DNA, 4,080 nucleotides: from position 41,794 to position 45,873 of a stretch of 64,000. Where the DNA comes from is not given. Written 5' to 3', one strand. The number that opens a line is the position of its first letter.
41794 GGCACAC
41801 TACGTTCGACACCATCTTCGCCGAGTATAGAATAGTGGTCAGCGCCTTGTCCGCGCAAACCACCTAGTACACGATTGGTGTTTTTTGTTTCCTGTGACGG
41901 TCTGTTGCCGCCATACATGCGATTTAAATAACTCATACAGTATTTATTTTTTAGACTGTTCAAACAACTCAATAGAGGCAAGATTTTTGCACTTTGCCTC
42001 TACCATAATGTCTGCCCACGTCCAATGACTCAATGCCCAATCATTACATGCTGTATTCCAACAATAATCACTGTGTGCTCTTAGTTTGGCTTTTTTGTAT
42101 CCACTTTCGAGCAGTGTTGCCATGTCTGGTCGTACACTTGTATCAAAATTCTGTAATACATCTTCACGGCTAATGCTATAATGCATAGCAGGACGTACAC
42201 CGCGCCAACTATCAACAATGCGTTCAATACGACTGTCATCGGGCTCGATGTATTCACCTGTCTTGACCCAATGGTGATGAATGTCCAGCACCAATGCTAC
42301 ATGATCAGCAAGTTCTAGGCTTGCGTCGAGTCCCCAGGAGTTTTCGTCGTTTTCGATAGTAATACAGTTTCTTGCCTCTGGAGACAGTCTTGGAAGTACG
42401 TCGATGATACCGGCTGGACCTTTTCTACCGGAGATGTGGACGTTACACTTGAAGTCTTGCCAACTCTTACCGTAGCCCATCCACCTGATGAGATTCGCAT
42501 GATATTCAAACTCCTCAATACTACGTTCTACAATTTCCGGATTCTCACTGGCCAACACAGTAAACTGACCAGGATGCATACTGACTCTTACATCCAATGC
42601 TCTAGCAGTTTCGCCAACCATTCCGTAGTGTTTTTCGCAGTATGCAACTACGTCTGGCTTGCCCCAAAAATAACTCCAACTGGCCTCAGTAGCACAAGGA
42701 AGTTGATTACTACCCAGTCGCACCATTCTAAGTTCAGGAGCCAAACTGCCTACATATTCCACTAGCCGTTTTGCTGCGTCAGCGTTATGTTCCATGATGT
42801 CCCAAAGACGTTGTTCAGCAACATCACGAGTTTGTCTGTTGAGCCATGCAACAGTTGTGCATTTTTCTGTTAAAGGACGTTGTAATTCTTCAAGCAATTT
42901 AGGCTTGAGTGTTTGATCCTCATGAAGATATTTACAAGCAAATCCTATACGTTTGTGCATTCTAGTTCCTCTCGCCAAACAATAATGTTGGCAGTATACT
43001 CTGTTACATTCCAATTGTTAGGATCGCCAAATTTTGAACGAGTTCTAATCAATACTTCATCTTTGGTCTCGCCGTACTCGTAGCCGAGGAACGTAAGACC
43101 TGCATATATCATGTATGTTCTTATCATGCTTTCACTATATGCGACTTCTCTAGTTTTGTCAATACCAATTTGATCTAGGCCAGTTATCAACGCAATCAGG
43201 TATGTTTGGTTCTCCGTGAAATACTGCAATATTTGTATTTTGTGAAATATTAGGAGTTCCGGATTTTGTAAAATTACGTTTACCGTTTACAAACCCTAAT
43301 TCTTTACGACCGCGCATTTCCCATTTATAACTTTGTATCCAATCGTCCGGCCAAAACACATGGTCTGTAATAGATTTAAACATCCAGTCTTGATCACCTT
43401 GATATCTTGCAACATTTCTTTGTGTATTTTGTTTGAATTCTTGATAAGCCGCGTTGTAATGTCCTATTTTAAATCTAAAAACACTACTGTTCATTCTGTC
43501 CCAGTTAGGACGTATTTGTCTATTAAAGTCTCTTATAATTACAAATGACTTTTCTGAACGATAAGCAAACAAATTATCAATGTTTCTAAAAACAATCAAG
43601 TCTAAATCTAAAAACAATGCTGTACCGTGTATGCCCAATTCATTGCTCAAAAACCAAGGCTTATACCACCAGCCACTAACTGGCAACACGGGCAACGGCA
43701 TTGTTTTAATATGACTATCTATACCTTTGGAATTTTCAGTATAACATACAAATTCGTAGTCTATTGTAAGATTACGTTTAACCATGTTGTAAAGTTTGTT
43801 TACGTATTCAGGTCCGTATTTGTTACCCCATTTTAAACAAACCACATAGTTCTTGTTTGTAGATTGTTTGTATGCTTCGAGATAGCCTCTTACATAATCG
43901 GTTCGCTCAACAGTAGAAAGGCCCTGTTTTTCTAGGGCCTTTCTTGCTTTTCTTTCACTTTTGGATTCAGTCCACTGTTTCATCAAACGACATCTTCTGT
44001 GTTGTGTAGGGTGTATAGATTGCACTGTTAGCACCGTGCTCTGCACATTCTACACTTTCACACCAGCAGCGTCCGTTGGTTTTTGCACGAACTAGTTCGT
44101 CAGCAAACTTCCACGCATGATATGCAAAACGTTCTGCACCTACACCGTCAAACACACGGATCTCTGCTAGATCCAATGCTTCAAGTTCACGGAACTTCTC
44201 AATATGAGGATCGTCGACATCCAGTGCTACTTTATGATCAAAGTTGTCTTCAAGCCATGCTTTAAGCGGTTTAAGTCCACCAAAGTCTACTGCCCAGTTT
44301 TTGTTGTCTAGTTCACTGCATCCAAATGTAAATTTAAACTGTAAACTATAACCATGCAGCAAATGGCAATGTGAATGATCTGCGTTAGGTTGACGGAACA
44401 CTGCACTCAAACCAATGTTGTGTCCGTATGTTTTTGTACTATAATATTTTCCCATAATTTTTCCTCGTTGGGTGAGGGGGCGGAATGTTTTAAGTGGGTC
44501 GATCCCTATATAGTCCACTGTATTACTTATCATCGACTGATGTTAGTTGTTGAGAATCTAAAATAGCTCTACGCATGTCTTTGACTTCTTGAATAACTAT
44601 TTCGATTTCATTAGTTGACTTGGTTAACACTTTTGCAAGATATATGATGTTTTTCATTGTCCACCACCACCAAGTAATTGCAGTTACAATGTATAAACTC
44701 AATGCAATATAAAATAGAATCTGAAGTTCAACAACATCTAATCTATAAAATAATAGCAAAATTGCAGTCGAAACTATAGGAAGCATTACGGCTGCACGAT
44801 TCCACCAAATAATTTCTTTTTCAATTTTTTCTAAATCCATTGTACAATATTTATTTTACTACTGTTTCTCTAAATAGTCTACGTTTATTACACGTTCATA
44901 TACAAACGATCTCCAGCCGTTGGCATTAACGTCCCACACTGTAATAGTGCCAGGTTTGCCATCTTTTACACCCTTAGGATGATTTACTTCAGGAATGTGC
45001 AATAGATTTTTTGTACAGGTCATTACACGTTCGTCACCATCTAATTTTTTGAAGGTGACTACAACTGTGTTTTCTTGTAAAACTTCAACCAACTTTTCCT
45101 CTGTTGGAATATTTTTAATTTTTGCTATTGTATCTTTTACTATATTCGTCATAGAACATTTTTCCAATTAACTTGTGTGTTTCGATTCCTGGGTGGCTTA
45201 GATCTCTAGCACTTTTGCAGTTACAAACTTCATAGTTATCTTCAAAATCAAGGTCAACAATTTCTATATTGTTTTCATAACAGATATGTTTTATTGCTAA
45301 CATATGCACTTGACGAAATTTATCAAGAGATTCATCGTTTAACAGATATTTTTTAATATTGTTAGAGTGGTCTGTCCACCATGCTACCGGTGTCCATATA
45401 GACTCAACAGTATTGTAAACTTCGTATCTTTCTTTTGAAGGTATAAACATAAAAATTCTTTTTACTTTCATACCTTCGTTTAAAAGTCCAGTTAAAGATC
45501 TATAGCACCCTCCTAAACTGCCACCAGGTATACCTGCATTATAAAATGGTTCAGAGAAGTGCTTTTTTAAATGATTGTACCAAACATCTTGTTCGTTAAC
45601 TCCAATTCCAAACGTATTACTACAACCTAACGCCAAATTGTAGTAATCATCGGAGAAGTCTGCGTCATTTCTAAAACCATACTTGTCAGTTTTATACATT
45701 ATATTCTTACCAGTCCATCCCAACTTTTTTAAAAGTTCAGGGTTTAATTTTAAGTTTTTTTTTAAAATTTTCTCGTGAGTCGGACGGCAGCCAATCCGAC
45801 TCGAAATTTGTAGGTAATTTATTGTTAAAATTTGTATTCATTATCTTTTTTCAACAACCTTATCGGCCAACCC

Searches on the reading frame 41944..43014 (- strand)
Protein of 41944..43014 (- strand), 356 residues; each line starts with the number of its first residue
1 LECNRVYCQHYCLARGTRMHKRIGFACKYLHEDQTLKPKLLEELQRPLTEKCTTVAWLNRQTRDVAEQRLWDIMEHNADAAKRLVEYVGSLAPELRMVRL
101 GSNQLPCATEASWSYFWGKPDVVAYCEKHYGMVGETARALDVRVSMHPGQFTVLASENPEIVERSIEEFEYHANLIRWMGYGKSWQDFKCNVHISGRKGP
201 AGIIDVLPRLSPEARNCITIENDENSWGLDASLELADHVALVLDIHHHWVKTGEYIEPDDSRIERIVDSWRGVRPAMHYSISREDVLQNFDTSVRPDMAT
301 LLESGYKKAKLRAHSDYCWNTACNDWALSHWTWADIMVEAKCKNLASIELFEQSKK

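Call 11: search_protein_families(library=phrogs, proteins=[window:41944-43014:-], max_evalue=0.00001)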
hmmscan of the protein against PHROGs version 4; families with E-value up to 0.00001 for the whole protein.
window:41944-43014:- (356 aa): 1 family
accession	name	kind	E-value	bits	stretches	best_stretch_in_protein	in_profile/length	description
phrog_8420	-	DNA, RNA and nucleotide metabolism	5.7e-70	236.8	1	22-354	2-307/309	endonuclease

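Call 12: search_protein_families(library=pfam, proteins=[window:41944-43014:-], max_evalue=0.0001)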
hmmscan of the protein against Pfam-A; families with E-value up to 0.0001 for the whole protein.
window:41944-43014:- (356 aa): 1 family
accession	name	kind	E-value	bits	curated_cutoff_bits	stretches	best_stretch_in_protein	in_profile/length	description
PF03851.20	UvdE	-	8.6e-37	127.3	24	1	53-285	22-253/275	UV-endonuclease UvdE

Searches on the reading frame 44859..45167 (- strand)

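Call 59: search_protein_families(library=pfam, proteins=[window:44859-45167:-], max_evalue=1)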
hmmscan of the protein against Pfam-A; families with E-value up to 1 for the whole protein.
window:44859-45167:- (102 aa): 1 family
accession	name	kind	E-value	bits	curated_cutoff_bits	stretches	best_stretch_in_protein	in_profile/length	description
PF10902.13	WYL_2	-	5.2e-12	46.3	26.7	1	24-93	2-73/74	WYL_2, Sm-like SH3 beta-barrel fold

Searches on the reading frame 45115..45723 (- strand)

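Call 12: search_protein_families(library=pfam, proteins=[window:45115-45723:-], max_evalue=0.0001)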
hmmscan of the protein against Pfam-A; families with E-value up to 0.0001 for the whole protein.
window:45115-45723:- (202 aa): 0 families

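Call 59: search_protein_families(library=pfam, proteins=[window:45115-45723:-], max_evalue=1)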
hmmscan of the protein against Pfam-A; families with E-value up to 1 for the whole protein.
window:45115-45723:- (202 aa): 1 family
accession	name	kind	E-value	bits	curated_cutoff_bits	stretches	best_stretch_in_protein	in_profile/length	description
PF09593.15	Pathogen_betaC1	-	0.1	13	25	1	120-168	65-113/117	Beta-satellite pathogenicity beta C1 protein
